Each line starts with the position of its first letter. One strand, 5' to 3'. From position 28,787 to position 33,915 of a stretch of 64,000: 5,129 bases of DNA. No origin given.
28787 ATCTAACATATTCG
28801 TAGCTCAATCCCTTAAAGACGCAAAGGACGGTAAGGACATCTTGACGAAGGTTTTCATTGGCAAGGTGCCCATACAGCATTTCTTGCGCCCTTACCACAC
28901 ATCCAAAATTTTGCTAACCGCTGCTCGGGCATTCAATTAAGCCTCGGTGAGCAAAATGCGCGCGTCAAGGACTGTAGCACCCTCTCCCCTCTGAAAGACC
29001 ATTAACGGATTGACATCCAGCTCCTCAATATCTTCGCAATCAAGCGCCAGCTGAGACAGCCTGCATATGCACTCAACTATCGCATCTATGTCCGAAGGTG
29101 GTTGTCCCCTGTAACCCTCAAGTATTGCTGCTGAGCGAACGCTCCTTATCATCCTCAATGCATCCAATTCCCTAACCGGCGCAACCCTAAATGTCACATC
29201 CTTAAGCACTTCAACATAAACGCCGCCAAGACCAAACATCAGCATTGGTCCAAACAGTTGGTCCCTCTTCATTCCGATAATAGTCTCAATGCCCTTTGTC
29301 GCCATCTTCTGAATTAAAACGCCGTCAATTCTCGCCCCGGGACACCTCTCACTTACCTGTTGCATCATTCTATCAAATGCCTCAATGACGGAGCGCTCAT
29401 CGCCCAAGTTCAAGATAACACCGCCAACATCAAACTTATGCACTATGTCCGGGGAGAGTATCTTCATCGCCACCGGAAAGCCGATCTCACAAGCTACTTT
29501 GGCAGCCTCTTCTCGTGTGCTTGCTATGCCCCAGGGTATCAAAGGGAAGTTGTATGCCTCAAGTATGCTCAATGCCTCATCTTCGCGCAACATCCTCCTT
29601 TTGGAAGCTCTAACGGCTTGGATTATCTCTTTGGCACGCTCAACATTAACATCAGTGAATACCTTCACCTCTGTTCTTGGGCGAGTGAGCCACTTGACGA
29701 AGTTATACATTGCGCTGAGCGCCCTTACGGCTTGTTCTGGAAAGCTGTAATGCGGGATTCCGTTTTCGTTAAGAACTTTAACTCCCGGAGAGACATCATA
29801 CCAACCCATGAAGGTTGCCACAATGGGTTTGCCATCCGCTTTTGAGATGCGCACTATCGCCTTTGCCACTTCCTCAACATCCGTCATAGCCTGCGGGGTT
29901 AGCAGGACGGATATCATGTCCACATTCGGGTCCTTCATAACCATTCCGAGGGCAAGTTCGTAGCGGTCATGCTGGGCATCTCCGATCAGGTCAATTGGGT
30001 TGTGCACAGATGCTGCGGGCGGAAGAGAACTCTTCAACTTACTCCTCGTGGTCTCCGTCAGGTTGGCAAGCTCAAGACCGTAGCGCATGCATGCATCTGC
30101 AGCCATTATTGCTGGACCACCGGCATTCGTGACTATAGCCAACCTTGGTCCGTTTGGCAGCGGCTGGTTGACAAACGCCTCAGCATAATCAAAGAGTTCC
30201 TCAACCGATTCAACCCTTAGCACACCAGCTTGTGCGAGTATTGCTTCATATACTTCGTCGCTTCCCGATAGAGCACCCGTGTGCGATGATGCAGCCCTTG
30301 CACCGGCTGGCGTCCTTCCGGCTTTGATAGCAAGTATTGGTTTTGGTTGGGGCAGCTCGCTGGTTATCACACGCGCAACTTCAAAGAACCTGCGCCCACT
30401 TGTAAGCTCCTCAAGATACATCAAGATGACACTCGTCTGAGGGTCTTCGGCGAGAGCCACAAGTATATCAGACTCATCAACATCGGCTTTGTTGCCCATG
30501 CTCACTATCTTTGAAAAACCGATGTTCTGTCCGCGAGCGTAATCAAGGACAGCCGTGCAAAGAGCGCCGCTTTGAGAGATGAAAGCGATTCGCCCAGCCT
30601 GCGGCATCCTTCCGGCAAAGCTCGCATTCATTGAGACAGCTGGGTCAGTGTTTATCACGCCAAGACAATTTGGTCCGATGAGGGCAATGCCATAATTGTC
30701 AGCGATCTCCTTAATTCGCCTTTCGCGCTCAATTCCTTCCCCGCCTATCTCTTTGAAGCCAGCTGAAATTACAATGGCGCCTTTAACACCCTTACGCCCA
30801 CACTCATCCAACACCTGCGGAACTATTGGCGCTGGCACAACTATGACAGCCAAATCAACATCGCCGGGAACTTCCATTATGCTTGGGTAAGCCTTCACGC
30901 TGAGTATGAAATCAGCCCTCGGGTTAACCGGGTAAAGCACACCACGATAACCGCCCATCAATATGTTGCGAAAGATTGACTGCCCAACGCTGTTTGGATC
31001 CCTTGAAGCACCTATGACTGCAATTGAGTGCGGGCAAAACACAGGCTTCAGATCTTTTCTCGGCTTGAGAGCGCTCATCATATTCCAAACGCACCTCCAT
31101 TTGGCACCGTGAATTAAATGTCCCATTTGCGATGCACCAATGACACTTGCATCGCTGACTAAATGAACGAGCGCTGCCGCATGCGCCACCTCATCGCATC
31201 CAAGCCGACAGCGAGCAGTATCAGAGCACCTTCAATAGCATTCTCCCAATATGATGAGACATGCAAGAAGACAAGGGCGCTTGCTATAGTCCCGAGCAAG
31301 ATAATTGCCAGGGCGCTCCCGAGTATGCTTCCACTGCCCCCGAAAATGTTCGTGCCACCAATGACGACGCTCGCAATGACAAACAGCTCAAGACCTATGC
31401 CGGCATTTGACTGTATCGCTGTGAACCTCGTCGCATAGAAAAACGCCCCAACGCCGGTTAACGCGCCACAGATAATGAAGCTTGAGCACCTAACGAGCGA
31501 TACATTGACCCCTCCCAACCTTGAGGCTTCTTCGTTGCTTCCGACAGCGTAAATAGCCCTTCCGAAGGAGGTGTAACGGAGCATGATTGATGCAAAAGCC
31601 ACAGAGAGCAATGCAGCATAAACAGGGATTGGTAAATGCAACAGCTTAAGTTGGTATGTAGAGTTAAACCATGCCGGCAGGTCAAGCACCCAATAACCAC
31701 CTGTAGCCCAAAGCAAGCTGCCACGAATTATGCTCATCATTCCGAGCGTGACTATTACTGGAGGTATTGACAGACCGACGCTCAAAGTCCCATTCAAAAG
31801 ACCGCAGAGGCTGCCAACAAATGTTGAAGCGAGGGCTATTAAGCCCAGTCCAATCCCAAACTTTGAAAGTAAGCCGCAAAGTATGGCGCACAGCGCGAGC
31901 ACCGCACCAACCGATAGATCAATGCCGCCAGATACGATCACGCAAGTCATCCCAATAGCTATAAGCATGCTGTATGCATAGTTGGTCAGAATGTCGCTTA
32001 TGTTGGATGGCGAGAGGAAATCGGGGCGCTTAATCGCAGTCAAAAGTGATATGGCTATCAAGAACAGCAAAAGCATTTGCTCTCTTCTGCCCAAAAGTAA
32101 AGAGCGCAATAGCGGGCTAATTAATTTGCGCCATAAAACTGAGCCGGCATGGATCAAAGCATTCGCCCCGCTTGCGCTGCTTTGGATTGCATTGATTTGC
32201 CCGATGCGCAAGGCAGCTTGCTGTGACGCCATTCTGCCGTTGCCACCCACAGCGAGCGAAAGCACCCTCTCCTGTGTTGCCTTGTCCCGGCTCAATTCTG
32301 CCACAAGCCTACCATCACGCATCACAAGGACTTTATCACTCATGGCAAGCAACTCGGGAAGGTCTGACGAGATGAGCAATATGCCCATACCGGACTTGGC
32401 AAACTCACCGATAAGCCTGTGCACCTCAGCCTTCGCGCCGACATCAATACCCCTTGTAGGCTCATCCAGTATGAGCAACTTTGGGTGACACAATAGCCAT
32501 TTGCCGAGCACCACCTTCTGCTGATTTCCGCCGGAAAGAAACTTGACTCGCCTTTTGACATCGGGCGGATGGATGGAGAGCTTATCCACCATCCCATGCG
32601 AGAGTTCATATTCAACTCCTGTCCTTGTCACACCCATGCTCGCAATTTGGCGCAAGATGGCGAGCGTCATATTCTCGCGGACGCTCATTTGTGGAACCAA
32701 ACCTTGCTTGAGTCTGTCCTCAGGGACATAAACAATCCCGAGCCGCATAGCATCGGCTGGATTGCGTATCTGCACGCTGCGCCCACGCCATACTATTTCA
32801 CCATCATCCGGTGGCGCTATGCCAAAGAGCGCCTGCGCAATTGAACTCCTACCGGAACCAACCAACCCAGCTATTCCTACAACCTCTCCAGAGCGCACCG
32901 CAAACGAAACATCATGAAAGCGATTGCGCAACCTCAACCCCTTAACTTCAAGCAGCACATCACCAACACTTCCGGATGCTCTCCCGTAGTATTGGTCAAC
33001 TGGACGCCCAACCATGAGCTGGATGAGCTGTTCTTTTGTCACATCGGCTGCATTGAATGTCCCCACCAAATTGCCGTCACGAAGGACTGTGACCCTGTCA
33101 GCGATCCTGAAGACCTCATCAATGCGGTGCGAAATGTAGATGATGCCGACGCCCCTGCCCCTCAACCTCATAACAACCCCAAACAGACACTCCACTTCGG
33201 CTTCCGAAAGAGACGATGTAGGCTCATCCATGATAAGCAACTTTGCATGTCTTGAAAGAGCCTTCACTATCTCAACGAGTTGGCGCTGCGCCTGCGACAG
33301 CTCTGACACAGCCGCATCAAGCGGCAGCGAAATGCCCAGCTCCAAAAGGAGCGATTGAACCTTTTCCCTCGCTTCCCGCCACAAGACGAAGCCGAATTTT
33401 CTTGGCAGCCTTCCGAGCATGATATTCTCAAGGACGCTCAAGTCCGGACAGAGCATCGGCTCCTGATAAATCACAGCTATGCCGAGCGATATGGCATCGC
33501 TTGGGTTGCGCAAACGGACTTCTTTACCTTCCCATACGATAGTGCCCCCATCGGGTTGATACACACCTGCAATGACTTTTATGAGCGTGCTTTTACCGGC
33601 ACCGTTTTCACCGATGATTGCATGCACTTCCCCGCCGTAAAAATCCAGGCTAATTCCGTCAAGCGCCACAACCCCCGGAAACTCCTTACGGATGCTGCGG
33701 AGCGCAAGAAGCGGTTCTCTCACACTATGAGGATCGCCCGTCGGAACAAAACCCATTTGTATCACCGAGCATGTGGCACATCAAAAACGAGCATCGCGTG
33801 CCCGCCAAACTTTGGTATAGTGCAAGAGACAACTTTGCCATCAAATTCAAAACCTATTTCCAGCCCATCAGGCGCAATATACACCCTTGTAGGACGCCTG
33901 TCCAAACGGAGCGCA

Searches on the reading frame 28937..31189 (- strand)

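Call 46: search_protein_families(library=pfam, proteins=[window:28937-31189:-], max_evalue=0.00001)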
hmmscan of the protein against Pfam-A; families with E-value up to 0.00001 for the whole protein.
window:28937-31189:- (750 aa): 6 families
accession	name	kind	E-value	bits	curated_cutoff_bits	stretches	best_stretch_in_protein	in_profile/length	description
PF13549.11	ATP-grasp_5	-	3.5e-83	278.8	27.6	1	526-746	2-220/221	ATP-grasp domain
PF13607.11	Succ_CoA_lig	-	6.8e-56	188.3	27.4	1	198-339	1-138/138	Succinyl-CoA ligase like flavodoxin domain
PF13380.12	CoA_binding_2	-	1.2e-24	87.4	22.8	1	55-180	2-115/116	CoA binding domain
PF02629.25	CoA_binding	-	4.7e-15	56.6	22.3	1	54-144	4-97/97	CoA binding domain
PF19045.5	Ligase_CoA_2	-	2.9e-12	47.4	23.7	1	351-498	2-155/162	Ligase-CoA domain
PF00549.24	Ligase_CoA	-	9e-07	29.5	24.5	0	392-492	19-126/128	CoA-ligase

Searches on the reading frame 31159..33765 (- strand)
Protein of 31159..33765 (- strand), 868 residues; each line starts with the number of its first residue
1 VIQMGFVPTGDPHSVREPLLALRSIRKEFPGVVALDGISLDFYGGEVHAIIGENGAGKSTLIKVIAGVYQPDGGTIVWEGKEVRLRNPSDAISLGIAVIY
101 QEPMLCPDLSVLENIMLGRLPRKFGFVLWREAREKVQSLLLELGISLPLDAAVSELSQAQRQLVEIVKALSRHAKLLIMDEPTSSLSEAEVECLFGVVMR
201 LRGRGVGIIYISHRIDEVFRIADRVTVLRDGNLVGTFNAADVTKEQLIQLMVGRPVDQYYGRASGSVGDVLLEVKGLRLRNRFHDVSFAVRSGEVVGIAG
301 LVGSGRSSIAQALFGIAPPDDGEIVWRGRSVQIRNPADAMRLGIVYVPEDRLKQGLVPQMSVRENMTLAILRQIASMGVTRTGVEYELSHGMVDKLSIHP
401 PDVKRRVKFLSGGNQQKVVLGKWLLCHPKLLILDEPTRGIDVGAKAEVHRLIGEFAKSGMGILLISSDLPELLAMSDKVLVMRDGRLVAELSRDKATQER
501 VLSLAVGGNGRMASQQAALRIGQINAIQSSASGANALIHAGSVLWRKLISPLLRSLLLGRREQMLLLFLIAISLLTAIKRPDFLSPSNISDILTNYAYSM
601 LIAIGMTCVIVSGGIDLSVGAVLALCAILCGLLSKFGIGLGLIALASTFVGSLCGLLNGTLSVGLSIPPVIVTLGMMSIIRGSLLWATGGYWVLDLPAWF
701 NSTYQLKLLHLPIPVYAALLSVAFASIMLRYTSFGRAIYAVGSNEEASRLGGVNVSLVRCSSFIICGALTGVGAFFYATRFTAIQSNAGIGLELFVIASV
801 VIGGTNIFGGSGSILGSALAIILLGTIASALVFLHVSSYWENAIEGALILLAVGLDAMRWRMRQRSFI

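Call 46: search_protein_families(library=pfam, proteins=[window:31159-33765:-], max_evalue=0.00001)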
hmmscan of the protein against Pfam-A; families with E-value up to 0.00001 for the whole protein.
window:31159-33765:- (868 aa): 3 families
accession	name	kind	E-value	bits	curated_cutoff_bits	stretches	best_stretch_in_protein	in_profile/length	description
PF00005.33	ABC_tran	-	1.1e-58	198.2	25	2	35-184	1-137/137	ABC transporter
PF02653.21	BPD_transp_2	-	7.5e-37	127.4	26.8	1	588-853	1-269/269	Branched-chain amino acid transport system / permease component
PF13304.12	AAA_21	-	6.2e-09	36.8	27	0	47-70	1-37/304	AAA domain, putative AbiEii toxin, Type IV TA system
